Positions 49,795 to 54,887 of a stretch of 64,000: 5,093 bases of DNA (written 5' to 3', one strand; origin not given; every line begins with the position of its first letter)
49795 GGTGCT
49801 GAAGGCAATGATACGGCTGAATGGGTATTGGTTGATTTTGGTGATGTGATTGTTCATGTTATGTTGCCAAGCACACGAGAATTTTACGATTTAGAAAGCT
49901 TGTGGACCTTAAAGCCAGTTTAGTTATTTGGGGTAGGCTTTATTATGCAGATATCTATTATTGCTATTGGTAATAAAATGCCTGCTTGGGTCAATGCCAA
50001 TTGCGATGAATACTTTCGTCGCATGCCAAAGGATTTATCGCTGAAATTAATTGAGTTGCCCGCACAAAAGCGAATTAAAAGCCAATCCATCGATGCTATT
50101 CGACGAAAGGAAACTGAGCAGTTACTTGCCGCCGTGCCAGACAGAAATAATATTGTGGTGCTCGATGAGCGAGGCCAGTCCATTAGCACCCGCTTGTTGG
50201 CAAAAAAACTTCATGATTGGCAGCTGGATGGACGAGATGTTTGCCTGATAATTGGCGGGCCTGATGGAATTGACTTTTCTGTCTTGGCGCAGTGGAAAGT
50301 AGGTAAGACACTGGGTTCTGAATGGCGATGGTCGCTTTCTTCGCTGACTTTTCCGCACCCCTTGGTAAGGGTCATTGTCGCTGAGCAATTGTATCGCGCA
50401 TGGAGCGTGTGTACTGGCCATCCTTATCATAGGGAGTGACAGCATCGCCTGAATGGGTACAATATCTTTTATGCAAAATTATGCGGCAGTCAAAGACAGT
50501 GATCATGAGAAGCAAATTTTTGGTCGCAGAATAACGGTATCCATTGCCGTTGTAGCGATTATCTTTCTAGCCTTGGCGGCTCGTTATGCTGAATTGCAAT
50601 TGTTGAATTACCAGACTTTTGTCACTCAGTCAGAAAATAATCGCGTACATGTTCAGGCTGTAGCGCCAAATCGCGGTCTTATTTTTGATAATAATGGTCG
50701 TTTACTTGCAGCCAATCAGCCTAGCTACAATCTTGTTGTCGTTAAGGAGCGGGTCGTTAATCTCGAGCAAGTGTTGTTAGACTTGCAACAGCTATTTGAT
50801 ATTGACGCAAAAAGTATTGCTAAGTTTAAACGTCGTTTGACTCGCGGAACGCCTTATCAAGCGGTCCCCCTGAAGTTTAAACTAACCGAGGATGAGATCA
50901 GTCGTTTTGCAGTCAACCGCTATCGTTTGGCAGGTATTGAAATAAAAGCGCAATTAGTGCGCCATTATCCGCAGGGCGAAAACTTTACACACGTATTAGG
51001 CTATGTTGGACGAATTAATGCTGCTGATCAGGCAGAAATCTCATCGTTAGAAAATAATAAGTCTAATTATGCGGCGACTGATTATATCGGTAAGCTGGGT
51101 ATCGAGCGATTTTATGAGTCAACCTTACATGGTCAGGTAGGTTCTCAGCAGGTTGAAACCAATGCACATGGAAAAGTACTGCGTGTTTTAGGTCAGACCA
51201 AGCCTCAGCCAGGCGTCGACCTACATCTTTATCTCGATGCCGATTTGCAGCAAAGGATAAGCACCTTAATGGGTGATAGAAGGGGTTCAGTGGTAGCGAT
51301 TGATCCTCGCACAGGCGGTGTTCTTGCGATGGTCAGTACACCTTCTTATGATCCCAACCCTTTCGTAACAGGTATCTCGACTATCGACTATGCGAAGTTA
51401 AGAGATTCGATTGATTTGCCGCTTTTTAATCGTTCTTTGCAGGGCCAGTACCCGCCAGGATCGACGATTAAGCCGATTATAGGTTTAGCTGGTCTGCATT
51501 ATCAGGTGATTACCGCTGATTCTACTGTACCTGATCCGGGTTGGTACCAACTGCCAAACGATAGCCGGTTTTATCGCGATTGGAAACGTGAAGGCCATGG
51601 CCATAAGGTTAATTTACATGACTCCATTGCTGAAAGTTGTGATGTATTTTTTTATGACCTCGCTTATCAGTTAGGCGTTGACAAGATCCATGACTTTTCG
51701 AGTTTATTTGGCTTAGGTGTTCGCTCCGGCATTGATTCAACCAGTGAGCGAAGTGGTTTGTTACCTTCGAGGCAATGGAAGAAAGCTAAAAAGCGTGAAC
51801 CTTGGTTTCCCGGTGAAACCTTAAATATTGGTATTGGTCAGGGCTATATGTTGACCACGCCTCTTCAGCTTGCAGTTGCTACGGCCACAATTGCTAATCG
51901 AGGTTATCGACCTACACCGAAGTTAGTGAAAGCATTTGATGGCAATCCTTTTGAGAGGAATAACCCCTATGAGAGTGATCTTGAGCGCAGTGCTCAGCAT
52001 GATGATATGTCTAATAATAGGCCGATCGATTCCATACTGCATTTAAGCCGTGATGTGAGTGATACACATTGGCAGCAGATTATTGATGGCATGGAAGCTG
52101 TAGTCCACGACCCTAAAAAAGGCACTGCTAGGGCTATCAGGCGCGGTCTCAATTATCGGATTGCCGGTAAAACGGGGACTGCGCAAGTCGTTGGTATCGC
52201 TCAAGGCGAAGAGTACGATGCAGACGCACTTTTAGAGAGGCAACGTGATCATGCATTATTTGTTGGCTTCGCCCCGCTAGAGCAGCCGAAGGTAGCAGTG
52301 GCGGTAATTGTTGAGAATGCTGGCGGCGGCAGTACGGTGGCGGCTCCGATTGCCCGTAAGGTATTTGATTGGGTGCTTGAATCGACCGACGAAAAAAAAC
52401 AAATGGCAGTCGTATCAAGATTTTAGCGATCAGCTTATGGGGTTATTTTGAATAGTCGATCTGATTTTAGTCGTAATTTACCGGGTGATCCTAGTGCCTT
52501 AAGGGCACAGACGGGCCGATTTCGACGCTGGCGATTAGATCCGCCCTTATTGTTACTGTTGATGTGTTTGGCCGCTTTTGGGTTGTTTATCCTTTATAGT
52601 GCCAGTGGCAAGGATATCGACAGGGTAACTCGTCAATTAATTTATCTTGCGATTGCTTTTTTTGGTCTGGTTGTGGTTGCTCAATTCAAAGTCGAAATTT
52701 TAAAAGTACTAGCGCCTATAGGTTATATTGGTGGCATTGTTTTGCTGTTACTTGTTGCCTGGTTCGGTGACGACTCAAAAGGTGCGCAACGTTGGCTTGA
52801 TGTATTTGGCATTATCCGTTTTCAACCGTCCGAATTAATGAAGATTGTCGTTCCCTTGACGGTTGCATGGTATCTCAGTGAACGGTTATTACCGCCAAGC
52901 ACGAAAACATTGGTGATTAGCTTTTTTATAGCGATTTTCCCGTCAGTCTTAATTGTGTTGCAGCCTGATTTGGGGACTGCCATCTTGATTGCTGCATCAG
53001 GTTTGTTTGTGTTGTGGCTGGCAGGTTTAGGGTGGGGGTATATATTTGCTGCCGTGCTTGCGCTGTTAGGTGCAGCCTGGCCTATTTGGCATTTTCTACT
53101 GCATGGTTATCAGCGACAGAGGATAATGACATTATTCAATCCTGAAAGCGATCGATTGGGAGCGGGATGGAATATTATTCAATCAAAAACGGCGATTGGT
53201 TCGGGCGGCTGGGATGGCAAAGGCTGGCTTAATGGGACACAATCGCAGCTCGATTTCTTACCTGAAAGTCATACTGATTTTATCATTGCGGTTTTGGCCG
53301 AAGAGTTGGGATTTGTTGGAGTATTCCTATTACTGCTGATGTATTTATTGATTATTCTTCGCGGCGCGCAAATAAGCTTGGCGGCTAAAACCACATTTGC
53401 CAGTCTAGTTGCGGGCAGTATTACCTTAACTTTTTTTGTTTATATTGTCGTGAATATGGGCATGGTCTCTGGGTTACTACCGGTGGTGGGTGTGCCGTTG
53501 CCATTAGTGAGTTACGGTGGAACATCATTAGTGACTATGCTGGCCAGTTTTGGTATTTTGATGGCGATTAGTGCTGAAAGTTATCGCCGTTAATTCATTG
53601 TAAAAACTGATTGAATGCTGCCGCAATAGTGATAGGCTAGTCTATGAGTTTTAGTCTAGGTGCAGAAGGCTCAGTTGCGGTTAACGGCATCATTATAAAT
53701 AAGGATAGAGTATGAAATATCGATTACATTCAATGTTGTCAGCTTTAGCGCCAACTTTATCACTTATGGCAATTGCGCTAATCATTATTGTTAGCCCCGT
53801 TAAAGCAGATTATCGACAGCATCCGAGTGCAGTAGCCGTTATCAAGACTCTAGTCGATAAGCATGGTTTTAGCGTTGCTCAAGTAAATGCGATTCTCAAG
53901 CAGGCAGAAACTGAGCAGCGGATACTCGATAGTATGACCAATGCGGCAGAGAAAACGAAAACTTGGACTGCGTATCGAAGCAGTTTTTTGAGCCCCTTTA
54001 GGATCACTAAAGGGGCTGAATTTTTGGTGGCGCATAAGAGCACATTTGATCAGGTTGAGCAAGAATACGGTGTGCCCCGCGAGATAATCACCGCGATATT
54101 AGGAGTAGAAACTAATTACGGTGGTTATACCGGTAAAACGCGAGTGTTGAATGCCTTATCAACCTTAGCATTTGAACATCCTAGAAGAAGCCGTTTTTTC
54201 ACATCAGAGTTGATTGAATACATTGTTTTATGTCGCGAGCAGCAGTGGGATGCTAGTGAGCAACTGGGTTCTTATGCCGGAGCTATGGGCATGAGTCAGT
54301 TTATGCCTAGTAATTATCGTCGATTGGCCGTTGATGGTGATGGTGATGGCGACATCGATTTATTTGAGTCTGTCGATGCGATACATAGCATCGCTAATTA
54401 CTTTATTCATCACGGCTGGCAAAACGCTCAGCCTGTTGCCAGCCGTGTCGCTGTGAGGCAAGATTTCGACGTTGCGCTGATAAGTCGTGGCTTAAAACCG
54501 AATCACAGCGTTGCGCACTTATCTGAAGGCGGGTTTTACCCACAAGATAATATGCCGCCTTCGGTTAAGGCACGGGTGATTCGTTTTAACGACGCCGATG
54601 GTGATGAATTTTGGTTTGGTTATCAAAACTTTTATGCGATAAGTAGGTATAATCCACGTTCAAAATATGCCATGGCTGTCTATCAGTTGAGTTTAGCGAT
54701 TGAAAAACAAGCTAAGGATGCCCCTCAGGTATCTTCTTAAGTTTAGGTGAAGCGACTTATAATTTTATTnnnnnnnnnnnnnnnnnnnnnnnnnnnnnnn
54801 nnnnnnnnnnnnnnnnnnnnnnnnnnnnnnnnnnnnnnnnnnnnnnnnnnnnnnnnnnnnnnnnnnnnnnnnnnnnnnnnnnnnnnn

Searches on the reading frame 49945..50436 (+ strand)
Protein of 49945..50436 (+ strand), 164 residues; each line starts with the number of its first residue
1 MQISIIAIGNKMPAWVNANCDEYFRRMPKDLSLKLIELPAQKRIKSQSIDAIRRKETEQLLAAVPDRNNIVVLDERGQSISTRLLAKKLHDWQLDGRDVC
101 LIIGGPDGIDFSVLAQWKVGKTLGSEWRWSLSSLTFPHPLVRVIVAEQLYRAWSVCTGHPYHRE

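Call 56: search_protein_families(library=ncbifam, proteins=[window:49945-50436:+], max_evalue=0.00001)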
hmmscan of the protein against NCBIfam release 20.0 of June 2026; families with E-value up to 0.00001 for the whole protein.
window:49945-50436:+ (164 aa): 9 families
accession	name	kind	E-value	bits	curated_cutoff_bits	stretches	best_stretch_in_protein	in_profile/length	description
NF000986.0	PRK00103.1-4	equivalog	1e-60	204.5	141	1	1-164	1-156/156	23S rRNA (pseudouridine(1915)-N(3))-methyltransferase RlmH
NF000984.0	PRK00103.1-1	equivalog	1.7e-57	193.7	242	1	1-164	1-156/156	23S rRNA (pseudouridine(1915)-N(3))-methyltransferase RlmH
TIGR00246.1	tRNA_RlmH_YbeA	equivalog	1.8e-50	170.9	149.7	1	2-164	2-155/155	23S rRNA (pseudouridine(1915)-N(3))-methyltransferase RlmH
NF000989.0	PRK00103.2-3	equivalog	1.4e-30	106.5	169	1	1-163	1-159/160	23S rRNA (pseudouridine(1915)-N(3))-methyltransferase RlmH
NF000985.0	PRK00103.1-3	equivalog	6.9e-28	97.5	172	1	1-163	1-159/159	23S rRNA (pseudouridine(1915)-N(3))-methyltransferase RlmH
NF000988.0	PRK00103.2-2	equivalog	1.5e-26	93.3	199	1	1-164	1-156/156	23S rRNA (pseudouridine(1915)-N(3))-methyltransferase RlmH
NF000991.0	PRK00103.2-5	equivalog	4.4e-24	85.1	216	1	1-163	1-159/160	23S rRNA (pseudouridine(1915)-N(3))-methyltransferase RlmH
NF000990.0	PRK00103.2-4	equivalog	1.7e-23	83.3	207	1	1-163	1-156/157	23S rRNA (pseudouridine(1915)-N(3))-methyltransferase RlmH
NF000987.0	PRK00103.2-1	equivalog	3.8e-10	40.4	210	1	1-163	1-151/151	23S rRNA (pseudouridine(1915)-N(3))-methyltransferase RlmH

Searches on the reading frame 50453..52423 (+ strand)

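Call 56: search_protein_families(library=ncbifam, proteins=[window:50453-52423:+], max_evalue=0.00001)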
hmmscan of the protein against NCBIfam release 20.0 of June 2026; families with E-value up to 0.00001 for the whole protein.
window:50453-52423:+ (657 aa): 17 families
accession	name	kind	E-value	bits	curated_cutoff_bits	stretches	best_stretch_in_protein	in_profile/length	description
TIGR03423.1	pbp2_mrdA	equivalog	8e-222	738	455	1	25-642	1-591/593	penicillin-binding protein 2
NF008061.0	PRK10795.1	equivalog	2.5e-180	601.2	962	1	9-648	4-619/634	peptidoglycan DD-transpeptidase MrdA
TIGR02214.1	spoVD_pbp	equivalog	2e-58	198.2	688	1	31-645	6-558/636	stage V sporulation protein D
NF051842.1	PBP4_5_Efaec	equivalog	2.6e-55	188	700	1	56-493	147-562/668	penicillin-binding protein PBP4(5)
NF000237.1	MECA_PBP2A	equivalog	4.1e-43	147.6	750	1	61-495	138-553/668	PBP2a family beta-lactam-resistant peptidoglycan transpeptidase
NF000407.1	MECC_PBP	exception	2e-39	135.4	1500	1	63-493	137-548/665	PBP2a family beta-lactam-resistant peptidoglycan transpeptidase MecC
NF011685.0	PRK15105.1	subfamily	6.4e-38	130.7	737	1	16-487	13-443/588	peptidoglycan glycosyltransferase FtsI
NF000410.1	MECA1_pure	exception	3e-37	128.1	1480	1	61-495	137-551/666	PBP2a family beta-lactam-resistant peptidoglycan transpeptidase MecA1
NF000406.1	MECB_PBP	exception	1.2e-35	123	1450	1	61-494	137-557/674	PBP2a family beta-lactam-resistant peptidoglycan transpeptidase MecB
NF000409.1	MECA_pure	exception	2.8e-35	122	1490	1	62-496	139-554/668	PBP2a family beta-lactam-resistant peptidoglycan transpeptidase MecA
NF000408.1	MECA2_pure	exception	6e-34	117.3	1525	1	62-496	139-554/668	PBP2a family beta-lactam-resistant peptidoglycan transpeptidase MecA2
NF038278.1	strep_PBP2B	exception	2.8e-33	115.3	975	2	407-637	471-670/678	penicillin-binding protein PBP2B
NF053573.1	PBP2_PenA_Neis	exception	5.8e-33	114.3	1105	1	24-484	25-442/572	peptidoglycan D,D-transpeptidase PBP2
NF033378.1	MECD_PBP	exception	6.8e-31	107.3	1450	1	61-492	140-558/678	PBP2a family beta-lactam-resistant peptidoglycan transpeptidase MecD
NF038271.1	strep_PBP2X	exception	1.1e-17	63.6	1050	1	62-622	61-592/750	penicillin-binding protein PBP2X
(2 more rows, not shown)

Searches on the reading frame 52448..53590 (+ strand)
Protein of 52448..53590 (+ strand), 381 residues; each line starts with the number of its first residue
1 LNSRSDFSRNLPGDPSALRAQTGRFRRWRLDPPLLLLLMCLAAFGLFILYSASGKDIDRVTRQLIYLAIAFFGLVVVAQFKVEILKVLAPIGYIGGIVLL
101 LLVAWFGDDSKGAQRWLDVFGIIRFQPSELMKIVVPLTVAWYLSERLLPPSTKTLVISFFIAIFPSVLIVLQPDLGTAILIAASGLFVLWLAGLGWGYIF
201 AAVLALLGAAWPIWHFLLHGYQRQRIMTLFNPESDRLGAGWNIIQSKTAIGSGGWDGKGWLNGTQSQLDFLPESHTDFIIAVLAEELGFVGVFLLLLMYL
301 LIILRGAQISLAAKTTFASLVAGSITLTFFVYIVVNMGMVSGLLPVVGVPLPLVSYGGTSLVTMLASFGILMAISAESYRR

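Call 56: search_protein_families(library=ncbifam, proteins=[window:52448-53590:+], max_evalue=0.00001)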
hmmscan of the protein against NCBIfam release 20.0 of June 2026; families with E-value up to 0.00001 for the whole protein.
window:52448-53590:+ (381 aa): 6 families
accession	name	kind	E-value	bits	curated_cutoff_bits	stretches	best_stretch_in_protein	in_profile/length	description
NF008060.0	PRK10794.1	equivalog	2.8e-128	428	590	1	24-376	10-361/370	peptidoglycan glycosyltransferase MrdB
TIGR02210.1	rodA_shape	equivalog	3.7e-123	411.2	336.7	1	31-377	1-355/357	rod shape-determining protein RodA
TIGR02614.1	ftsW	equivalog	1.4e-83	281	337.5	1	34-377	4-356/357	putative lipid II flippase FtsW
TIGR02615.1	spoVE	exception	1.8e-58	198.7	448.8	1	34-375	4-353/354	stage V sporulation protein E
NF037961.1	RodA_shape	subfamily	5.5e-57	193.9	150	2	213-372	239-405/415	rod shape-determining protein RodA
NF008042.0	PRK10774.1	equivalog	1e-49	169.6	493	1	32-377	37-391/405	cell division protein FtsW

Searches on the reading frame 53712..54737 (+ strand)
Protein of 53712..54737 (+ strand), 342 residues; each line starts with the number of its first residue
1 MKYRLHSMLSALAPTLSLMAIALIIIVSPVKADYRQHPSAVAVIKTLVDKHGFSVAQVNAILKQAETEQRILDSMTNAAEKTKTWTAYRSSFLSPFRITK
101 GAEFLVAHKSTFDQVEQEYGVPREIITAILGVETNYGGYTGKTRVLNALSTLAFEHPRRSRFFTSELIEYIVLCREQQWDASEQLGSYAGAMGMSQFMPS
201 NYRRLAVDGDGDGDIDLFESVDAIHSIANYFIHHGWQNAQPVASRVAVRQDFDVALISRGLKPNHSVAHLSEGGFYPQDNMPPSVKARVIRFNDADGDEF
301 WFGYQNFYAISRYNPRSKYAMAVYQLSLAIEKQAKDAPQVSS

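Call 56: search_protein_families(library=ncbifam, proteins=[window:53712-54737:+], max_evalue=0.00001)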
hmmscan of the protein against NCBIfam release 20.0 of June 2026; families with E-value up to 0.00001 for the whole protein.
window:53712-54737:+ (342 aa): 3 families
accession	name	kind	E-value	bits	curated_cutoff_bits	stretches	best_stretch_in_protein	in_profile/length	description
TIGR02282.1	MltB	equivalog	1.1e-103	346.4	281.4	1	43-329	3-289/290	lytic murein transglycosylase B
NF008029.0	PRK10760.1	equivalog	2.5e-91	306.4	449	1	29-333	49-356/359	lytic murein transglycosylase B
TIGR02283.1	MltB_2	subfamily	1.7e-60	204.8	248.45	1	44-327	9-295/300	lytic murein transglycosylase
